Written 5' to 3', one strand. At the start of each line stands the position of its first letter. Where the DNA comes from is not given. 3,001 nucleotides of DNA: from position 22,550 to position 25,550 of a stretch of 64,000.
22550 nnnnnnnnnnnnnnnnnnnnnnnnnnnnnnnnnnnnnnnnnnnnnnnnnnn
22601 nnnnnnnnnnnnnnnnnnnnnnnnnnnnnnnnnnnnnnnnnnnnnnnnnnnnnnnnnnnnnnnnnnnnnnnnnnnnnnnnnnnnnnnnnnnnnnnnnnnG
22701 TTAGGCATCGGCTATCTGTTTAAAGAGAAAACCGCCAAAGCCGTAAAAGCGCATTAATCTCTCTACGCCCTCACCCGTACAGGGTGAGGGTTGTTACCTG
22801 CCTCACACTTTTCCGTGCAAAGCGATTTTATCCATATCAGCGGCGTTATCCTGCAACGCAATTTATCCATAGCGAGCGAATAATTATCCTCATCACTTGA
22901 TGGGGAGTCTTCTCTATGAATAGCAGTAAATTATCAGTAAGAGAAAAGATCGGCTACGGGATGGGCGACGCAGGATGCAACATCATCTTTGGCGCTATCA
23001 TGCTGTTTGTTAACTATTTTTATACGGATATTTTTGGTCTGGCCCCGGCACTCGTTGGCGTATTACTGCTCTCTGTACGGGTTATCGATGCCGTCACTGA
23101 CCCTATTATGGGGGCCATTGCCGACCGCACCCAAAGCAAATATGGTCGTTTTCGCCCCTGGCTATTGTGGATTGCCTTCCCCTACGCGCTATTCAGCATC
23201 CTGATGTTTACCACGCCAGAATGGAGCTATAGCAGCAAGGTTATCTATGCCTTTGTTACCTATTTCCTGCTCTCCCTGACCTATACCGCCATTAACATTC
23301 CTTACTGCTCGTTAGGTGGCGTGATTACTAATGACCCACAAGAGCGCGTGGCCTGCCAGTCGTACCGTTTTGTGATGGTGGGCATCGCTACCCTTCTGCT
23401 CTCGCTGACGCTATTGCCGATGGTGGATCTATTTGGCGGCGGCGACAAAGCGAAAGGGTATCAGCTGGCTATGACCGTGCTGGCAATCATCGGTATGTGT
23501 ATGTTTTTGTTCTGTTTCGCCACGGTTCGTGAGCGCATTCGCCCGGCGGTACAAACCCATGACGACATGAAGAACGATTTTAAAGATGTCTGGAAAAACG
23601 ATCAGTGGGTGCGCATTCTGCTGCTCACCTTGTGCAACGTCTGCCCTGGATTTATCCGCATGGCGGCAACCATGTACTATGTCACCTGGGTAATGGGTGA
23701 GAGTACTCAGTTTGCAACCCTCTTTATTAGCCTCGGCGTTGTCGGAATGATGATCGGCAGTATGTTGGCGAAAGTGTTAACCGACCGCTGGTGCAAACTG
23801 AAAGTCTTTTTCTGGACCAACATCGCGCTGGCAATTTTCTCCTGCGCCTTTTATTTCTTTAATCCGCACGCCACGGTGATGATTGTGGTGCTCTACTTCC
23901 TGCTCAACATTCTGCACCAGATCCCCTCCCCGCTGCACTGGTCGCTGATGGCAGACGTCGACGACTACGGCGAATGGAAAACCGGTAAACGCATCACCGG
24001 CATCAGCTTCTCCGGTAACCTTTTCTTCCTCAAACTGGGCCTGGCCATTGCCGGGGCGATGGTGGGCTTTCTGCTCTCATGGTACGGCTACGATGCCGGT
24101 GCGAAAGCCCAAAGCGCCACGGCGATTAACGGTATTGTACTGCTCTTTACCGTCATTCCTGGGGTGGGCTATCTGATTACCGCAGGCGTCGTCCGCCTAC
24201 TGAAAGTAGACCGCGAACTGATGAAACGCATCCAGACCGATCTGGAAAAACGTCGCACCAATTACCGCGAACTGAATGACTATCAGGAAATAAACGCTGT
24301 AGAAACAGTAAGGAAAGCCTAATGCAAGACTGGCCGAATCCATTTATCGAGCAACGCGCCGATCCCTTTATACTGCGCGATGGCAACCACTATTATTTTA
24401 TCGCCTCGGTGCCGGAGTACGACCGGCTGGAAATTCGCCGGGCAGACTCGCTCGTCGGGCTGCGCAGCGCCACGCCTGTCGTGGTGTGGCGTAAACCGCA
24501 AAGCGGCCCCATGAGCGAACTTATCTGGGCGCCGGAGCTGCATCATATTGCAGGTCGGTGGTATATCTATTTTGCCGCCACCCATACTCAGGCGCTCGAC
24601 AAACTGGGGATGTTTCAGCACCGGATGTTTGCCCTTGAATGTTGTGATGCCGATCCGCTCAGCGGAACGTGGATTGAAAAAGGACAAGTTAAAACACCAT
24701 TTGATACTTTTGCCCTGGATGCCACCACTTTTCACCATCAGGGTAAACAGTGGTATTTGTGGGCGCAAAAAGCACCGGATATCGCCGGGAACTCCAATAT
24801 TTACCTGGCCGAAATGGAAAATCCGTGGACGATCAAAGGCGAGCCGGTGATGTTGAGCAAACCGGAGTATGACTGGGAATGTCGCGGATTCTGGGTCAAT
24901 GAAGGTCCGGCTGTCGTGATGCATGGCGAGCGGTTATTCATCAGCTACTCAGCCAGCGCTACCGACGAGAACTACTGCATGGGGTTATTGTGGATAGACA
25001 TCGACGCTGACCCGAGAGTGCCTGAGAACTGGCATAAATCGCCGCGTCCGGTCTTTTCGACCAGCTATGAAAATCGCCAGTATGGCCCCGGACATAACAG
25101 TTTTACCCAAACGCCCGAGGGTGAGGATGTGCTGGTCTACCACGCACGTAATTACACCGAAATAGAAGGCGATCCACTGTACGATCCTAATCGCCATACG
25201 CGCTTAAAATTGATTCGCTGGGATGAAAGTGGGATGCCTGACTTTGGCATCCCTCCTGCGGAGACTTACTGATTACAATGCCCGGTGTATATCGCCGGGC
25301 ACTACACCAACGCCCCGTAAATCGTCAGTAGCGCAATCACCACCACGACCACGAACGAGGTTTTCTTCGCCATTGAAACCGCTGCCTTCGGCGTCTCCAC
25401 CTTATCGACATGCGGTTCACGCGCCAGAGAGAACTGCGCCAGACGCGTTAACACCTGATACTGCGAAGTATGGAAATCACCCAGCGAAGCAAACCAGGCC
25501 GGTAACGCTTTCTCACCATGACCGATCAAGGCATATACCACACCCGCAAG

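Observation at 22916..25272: Two-gene glycoside uptake/hydrolysis module between aroP and ampE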

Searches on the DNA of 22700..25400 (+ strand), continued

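Call 38: get_annotated_region(hit=H59, flank=6000)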
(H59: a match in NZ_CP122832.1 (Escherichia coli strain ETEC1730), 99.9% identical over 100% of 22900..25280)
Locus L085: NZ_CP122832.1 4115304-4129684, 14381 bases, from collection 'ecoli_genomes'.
description: Escherichia coli strain ETEC1730 chromosome, complete genome
organism: Escherichia coli strain ETEC1730 (NCBI taxid 562)
replicon: chromosome; assembly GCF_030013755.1
host: Sus scrofa; source: feces; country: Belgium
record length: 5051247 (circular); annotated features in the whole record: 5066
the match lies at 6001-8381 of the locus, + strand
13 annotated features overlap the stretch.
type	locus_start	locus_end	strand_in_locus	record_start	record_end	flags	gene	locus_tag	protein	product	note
CDS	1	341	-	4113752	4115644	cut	aceF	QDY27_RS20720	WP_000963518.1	pyruvate dehydrogenase complex dihydrolipoyllysine-residue acetyltransferase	-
CDS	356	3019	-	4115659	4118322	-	aceE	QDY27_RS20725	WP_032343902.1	pyruvate dehydrogenase (acetyl-transferring), homodimeric type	-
CDS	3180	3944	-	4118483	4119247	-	pdhR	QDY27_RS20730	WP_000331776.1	pyruvate dehydrogenase complex transcriptional repressor PdhR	-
CDS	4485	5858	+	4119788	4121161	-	aroP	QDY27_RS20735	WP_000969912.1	aromatic amino acid transporter AroP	-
CDS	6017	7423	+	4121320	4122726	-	-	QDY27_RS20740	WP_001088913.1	glycoside-pentoside-hexuronide (GPH):cation symporter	-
CDS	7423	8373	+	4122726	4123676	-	-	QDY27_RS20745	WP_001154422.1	glycoside hydrolase family 43 protein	-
CDS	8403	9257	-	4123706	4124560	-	ampE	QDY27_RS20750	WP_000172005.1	beta-lactamase regulator AmpE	-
CDS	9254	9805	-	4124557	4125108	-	ampD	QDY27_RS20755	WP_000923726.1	1,6-anhydro-N-acetylmuramyl-L-alanine amidase AmpD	-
CDS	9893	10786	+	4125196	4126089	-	nadC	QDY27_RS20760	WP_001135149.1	carboxylating nicotinate-nucleotide diphosphorylase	-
CDS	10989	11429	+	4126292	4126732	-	ppdD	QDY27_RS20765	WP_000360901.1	prepilin peptidase-dependent pilin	-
CDS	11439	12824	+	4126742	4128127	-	gspE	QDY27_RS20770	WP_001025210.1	type II secretion system protein GspE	-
CDS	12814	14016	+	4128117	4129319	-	hofC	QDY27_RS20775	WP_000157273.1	protein transport protein HofC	-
CDS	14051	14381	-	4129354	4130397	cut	guaC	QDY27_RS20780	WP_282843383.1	GMP reductase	-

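Call 39: get_annotated_region(hit=H76, flank=6000)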
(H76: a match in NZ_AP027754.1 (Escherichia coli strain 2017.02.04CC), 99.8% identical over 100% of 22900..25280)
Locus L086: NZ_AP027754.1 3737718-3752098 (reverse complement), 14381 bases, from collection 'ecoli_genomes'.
description: Escherichia coli strain 2017.02.04CC chromosome, complete genome
organism: Escherichia coli strain 2017.02.04CC (NCBI taxid 562)
replicon: chromosome; assembly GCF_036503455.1
host: Homo sapiens; source: feces; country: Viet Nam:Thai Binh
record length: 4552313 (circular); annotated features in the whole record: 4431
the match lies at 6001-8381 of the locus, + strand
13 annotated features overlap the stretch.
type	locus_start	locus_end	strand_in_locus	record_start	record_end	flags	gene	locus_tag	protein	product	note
CDS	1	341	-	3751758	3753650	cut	aceF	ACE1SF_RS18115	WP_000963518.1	pyruvate dehydrogenase complex dihydrolipoyllysine-residue acetyltransferase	-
CDS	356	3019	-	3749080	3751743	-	aceE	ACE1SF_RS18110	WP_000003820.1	pyruvate dehydrogenase (acetyl-transferring), homodimeric type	-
CDS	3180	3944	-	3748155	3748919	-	pdhR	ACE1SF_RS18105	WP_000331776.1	pyruvate dehydrogenase complex transcriptional repressor PdhR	-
CDS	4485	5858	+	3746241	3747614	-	aroP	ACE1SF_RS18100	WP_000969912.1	aromatic amino acid transporter AroP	-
CDS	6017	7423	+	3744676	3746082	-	-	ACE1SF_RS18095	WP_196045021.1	glycoside-pentoside-hexuronide (GPH):cation symporter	-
CDS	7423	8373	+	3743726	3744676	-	-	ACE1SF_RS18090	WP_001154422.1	glycoside hydrolase family 43 protein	-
CDS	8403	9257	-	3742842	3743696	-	ampE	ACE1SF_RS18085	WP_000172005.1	beta-lactamase regulator AmpE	-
CDS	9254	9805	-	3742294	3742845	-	ampD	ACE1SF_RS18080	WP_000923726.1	1,6-anhydro-N-acetylmuramyl-L-alanine amidase AmpD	-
CDS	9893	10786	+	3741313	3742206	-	nadC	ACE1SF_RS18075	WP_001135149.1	carboxylating nicotinate-nucleotide diphosphorylase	-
CDS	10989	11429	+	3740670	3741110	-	ppdD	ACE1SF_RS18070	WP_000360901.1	prepilin peptidase-dependent pilin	-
CDS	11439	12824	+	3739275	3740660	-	gspE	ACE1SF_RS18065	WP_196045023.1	type II secretion system protein GspE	-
CDS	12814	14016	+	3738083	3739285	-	hofC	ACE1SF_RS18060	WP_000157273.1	protein transport protein HofC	-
CDS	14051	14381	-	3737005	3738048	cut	guaC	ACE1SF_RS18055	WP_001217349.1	GMP reductase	-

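Call 40: get_annotated_region(hit=H79, flank=6000)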
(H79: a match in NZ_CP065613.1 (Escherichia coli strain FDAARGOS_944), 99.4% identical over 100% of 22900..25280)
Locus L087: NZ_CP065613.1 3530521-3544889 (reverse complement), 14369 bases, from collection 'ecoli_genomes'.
description: Escherichia coli strain FDAARGOS_944 chromosome, complete genome
organism: Escherichia coli strain FDAARGOS_944 (NCBI taxid 562)
replicon: chromosome; assembly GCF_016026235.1
host: missing; source: missing; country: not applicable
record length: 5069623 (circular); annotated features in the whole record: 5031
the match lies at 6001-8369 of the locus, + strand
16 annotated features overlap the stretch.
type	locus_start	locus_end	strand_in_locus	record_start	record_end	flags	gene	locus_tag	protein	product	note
CDS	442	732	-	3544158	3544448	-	-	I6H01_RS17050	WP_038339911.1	bacteriocin immunity protein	-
CDS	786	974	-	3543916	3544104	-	-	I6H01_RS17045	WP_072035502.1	HNH endonuclease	-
CDS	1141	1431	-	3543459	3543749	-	-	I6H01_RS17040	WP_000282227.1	bacteriocin immunity protein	-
CDS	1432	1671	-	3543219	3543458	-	-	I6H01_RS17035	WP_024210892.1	hypothetical protein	-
CDS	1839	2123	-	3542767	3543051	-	-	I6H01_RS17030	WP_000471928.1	bacteriocin immunity protein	-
CDS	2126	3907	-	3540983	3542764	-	tssD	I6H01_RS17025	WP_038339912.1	type VI secretion system tube protein TssD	-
CDS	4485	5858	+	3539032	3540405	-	aroP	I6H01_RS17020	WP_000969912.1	aromatic amino acid transporter AroP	-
CDS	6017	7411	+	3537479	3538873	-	-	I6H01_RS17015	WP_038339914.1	glycoside-pentoside-hexuronide (GPH):cation symporter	-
CDS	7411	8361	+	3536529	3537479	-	-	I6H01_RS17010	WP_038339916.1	glycoside hydrolase family 43 protein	-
CDS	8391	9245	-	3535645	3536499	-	ampE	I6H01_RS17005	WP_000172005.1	beta-lactamase regulator AmpE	-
CDS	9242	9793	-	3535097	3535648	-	ampD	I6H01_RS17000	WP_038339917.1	1,6-anhydro-N-acetylmuramyl-L-alanine amidase AmpD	-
CDS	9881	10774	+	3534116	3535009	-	nadC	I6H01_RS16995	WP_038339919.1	carboxylating nicotinate-nucleotide diphosphorylase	-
CDS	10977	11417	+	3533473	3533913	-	ppdD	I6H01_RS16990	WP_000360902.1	prepilin peptidase-dependent pilin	-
CDS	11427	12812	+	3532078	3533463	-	gspE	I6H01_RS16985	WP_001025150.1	type II secretion system protein GspE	-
CDS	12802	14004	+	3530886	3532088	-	hofC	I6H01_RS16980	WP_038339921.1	protein transport protein HofC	-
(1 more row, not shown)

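Call 41: get_annotated_region(hit=H80, flank=6000)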
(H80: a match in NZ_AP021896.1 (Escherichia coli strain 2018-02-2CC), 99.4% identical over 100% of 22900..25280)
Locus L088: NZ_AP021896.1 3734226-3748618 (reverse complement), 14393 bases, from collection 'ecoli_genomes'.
description: Escherichia coli strain 2018-02-2CC chromosome, complete genome
organism: Escherichia coli strain 2018-02-2CC (NCBI taxid 562)
replicon: chromosome; assembly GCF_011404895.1
host: Homo sapiens; source: -; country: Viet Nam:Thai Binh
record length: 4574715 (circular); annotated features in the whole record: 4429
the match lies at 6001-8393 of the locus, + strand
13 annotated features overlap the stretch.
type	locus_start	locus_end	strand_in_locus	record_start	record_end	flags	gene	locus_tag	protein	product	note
CDS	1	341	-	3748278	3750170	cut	aceF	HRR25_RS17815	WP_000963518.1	pyruvate dehydrogenase complex dihydrolipoyllysine-residue acetyltransferase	-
CDS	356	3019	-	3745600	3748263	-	aceE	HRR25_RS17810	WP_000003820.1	pyruvate dehydrogenase (acetyl-transferring), homodimeric type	-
CDS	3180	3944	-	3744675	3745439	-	pdhR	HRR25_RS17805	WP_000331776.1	pyruvate dehydrogenase complex transcriptional repressor PdhR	-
CDS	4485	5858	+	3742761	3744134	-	aroP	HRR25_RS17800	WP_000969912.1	aromatic amino acid transporter AroP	-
CDS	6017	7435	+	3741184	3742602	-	-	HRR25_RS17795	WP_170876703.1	glycoside-pentoside-hexuronide (GPH):cation symporter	-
CDS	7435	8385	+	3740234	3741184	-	-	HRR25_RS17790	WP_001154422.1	glycoside hydrolase family 43 protein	-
CDS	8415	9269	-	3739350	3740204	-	ampE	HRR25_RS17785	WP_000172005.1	beta-lactamase regulator AmpE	-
CDS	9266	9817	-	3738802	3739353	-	ampD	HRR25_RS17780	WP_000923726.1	1,6-anhydro-N-acetylmuramyl-L-alanine amidase AmpD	-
CDS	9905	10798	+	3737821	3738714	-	nadC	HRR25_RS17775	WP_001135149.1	carboxylating nicotinate-nucleotide diphosphorylase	-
CDS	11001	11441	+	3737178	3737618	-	ppdD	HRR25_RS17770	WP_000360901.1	prepilin peptidase-dependent pilin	-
CDS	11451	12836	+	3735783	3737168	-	gspE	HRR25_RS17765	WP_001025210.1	type II secretion system protein GspE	-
CDS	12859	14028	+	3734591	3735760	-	hofC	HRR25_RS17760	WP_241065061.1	protein transport protein HofC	-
CDS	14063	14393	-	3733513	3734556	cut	guaC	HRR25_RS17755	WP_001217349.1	GMP reductase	-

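Call 42: get_annotated_region(hit=H67, flank=6000)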
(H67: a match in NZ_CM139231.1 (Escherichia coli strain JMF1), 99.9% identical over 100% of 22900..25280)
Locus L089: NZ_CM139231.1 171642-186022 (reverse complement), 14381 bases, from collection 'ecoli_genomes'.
description: Escherichia coli strain JMF1 chromosome, whole genome shotgun sequence
organism: Escherichia coli strain JMF1 (NCBI taxid 562)
replicon: chromosome; assembly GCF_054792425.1
host: Wildebeest; source: -; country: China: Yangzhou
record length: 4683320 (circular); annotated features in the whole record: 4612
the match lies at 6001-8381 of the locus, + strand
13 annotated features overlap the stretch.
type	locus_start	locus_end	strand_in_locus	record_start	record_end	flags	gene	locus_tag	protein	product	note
CDS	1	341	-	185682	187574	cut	aceF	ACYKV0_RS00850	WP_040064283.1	pyruvate dehydrogenase complex dihydrolipoyllysine-residue acetyltransferase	-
CDS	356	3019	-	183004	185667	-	aceE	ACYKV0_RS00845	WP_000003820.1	pyruvate dehydrogenase (acetyl-transferring), homodimeric type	-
CDS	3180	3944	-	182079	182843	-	pdhR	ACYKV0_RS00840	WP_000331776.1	pyruvate dehydrogenase complex transcriptional repressor PdhR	-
CDS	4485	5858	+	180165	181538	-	aroP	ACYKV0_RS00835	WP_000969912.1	aromatic amino acid transporter AroP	-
CDS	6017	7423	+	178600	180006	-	-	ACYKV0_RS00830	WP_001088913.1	glycoside-pentoside-hexuronide (GPH):cation symporter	-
CDS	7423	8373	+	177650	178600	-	-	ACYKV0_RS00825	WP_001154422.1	glycoside hydrolase family 43 protein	-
CDS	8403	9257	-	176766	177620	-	ampE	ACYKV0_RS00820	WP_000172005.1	beta-lactamase regulator AmpE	-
CDS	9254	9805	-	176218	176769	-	ampD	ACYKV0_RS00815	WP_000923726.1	1,6-anhydro-N-acetylmuramyl-L-alanine amidase AmpD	-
CDS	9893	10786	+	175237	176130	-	nadC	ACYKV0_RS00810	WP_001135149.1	carboxylating nicotinate-nucleotide diphosphorylase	-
CDS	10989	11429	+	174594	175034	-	ppdD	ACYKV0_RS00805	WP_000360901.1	prepilin peptidase-dependent pilin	-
CDS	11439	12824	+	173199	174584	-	gspE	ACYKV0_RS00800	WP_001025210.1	type II secretion system protein GspE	-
CDS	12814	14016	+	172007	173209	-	hofC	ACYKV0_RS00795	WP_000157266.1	protein transport protein HofC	-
CDS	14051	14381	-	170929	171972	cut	guaC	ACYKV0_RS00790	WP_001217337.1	GMP reductase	-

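Call 58: search_dna_similar(query=window:22792-25302:+, collection=plasmids, mode=distant, max_rows=10)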
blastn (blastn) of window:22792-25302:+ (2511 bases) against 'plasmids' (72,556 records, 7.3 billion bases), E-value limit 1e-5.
Records with a match: 30; places in all: 34; records where one place covers at least 80% of the query: 2.
Best place of each record, by identity: 80-90% 1; 60-80% 29.
By first word of the organism name: Enterococcus 5; Klebsiella 4; Melissococcus 4; Escherichia 4; Asticcacaulis 3; Priestia 2; Enterobacter 1; Salmonella 1; Rahnella 1; Citrobacter 1; and 4 more.
By predicted mobility (MOB-suite, as given by PLSDB): non-mobilizable 26; mobilizable 3; conjugative 1.
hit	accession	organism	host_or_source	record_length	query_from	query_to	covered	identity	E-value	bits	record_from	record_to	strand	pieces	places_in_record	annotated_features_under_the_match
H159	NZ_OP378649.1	Klebsiella pneumoniae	-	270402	1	2474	99%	78.6%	0e+0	2063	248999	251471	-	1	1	MFS transporter | family 43 glycosylhydrolase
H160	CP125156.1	Klebsiella pneumoniae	-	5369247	1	2474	99%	78.6%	0e+0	2058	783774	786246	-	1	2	MFS transporter | family 43 glycosylhydrolase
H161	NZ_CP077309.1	Enterobacter hormaechei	-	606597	143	1320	47%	62.8%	4e-16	96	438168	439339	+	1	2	glycoside-pentoside-hexuronide family transporter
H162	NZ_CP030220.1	Salmonella enterica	-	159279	152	1291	45%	63.3%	1e-23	120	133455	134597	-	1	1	MFS transporter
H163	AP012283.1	Melissococcus plutonius DAT561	-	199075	1696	2120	17%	65.7%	8e-19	104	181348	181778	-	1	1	alpha-L-arabinofuranosidase II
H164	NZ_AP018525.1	Melissococcus plutonius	Apis mellifera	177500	1696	2120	17%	65.4%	1e-17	100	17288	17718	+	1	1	family 43 glycosylhydrolase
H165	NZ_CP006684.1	Melissococcus plutonius S1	EFB-infected honey bee colony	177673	1696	2120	17%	65.4%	1e-17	100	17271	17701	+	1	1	family 43 glycosylhydrolase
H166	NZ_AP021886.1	Melissococcus plutonius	Apis mellifera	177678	1696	2120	17%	65.4%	1e-17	100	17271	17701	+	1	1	family 43 glycosylhydrolase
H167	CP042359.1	Rahnella aquatilis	hyacinth,plant,hyacinth bulb, basal ...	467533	147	537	16%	68.5%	1e-29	140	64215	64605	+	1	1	MFS transporter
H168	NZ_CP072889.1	Enterococcus raffinosus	stream/river surface water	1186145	1720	2123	16%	66.0%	2e-19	105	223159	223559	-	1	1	record has no annotation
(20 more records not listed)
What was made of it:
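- On Genomic island / mobile-element insertion: No plasmid copy of the E. coli type (call 58).
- There is no E. coli-type copy on plasmids (call 58).
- Tried and rejected: A plasmid search found only Klebsiella chromosomal-type copies at 78.6% identity (call 58).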
